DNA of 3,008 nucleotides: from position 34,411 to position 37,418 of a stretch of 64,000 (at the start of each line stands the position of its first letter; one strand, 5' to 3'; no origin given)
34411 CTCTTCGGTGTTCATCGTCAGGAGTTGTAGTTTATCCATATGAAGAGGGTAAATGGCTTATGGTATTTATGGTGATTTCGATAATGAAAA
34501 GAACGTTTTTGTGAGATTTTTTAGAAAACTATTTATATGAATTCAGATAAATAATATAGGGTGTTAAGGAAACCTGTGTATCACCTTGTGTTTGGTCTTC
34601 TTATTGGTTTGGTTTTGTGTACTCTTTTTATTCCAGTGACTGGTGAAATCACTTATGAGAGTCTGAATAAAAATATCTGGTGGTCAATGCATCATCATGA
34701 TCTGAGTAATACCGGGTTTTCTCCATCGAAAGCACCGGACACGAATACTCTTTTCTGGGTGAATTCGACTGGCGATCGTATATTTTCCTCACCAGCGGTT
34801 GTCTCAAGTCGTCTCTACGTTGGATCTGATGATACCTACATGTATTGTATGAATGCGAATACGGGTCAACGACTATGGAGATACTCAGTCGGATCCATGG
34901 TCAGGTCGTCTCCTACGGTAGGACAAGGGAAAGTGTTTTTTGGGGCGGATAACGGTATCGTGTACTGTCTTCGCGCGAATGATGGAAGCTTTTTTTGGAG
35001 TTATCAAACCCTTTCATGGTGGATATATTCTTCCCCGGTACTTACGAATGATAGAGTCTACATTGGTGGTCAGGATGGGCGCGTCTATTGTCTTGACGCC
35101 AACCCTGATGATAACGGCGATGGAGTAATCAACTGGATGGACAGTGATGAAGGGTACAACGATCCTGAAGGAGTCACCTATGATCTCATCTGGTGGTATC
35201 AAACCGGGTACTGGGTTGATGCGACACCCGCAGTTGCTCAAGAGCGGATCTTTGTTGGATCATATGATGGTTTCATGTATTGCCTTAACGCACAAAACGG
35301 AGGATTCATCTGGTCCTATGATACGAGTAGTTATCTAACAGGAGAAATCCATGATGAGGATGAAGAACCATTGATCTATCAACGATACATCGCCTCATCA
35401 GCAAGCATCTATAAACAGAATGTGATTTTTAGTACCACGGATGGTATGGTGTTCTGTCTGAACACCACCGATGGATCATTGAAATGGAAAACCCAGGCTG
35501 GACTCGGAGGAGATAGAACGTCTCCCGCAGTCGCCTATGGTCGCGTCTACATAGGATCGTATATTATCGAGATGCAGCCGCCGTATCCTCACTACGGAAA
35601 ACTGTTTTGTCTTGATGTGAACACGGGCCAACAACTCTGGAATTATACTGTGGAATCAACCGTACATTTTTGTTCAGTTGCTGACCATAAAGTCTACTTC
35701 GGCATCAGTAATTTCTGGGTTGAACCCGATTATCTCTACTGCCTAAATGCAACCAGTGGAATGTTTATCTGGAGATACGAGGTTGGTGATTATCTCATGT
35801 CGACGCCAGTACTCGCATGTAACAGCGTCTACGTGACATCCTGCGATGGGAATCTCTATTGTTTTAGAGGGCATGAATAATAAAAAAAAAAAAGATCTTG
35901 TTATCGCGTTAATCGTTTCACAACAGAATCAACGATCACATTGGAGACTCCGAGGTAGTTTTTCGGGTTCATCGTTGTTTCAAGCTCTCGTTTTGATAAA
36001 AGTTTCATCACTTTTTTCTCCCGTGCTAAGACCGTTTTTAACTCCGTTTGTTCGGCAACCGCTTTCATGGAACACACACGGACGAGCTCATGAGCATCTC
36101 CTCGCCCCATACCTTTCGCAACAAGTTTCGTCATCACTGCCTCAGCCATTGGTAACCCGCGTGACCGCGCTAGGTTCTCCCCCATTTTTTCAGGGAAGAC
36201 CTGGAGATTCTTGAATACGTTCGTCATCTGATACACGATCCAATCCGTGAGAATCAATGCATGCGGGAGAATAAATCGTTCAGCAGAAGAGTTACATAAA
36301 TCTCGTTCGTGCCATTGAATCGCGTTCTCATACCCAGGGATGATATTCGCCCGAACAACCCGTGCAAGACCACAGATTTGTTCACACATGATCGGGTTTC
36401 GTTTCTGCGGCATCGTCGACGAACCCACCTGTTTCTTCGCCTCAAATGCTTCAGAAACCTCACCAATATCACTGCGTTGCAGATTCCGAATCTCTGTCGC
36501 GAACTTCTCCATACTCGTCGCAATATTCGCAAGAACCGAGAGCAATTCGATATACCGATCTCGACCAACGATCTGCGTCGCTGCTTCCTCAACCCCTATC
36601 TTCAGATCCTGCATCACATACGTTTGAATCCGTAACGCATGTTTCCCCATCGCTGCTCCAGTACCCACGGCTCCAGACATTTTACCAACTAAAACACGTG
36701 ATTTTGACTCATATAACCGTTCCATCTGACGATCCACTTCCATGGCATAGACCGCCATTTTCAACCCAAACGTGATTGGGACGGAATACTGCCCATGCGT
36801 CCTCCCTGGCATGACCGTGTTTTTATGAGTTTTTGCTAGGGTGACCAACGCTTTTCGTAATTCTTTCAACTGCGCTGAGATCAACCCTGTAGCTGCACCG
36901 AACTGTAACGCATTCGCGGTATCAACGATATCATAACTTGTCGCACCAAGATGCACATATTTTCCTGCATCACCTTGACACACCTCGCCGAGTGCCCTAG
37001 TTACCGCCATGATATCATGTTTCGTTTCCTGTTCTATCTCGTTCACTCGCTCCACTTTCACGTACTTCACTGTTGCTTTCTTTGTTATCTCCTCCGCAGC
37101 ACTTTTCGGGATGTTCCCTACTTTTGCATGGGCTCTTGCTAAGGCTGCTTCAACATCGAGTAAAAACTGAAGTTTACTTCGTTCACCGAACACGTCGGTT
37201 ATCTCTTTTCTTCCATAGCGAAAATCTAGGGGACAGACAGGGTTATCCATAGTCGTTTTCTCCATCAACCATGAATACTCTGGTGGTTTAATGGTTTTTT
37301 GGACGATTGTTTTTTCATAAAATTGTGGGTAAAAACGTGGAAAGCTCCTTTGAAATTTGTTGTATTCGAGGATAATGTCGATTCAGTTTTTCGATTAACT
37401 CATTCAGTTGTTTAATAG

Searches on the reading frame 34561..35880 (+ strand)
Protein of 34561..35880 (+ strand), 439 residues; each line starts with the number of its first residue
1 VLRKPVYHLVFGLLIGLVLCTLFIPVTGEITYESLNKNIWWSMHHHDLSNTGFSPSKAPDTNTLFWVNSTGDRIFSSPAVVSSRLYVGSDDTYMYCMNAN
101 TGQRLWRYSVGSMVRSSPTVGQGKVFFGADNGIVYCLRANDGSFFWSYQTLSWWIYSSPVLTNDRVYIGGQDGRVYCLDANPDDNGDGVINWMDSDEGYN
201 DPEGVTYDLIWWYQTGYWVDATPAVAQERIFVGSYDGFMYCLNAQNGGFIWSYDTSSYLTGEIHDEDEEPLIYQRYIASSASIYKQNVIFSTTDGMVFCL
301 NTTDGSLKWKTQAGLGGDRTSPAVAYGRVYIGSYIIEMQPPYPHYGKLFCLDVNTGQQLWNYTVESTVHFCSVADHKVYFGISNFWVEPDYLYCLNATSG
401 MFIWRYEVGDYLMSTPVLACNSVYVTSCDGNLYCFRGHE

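Call 22: search_protein_families(library=pfam, proteins=[window:34561-35880:+], max_evalue=0.001)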
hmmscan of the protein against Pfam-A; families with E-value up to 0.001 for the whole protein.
window:34561-35880:+ (439 aa): 4 families
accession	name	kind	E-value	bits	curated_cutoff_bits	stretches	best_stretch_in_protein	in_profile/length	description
PF13570.13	Beta-prop_ACSF4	-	1.3e-50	173.1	133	3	61-181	38-163/329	Beta-alanine-activating enzyme, beta-propeller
PF13360.13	PQQ_2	-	3.1e-36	125.6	27.6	3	59-180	10-135/233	Outer membrane protein assembly factor BamB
PF01011.28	PQQ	-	1e-13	51.3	26.7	1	219-386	49-231/595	Glucose/ethanol/alcohol dehydrogenase, beta-propeller domain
PF25292.1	Beta-prop_CGLA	-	7.7e-12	45.7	26.8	0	124-181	46-105/316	Lambda-carrageenase beta-propeller domain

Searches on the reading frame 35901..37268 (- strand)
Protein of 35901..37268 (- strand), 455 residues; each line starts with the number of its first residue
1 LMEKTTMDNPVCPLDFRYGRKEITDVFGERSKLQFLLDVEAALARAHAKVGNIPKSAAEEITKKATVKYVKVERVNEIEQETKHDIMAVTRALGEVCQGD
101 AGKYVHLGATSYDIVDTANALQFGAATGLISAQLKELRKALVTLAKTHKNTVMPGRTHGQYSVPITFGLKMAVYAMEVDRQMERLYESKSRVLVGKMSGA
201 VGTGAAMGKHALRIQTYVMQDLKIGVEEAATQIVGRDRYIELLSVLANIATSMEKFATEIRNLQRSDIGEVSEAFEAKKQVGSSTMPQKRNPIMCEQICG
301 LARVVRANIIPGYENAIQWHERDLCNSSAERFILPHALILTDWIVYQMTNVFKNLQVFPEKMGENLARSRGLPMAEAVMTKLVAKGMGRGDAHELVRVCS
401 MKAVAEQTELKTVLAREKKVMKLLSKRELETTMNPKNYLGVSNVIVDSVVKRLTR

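Call 23: search_protein_families(library=pfam, proteins=[window:35901-37268:-], max_evalue=0.001)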
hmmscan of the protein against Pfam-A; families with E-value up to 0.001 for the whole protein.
window:35901-37268:- (455 aa): 2 families
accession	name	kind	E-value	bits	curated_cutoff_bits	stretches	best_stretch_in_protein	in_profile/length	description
PF00206.25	Lyase_1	-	3.2e-60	204.6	27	1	22-305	9-310/312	Lyase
PF10397.14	ADSL_C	-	1.4e-21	77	32.7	1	371-449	1-79/79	Adenylosuccinate lyase C-terminus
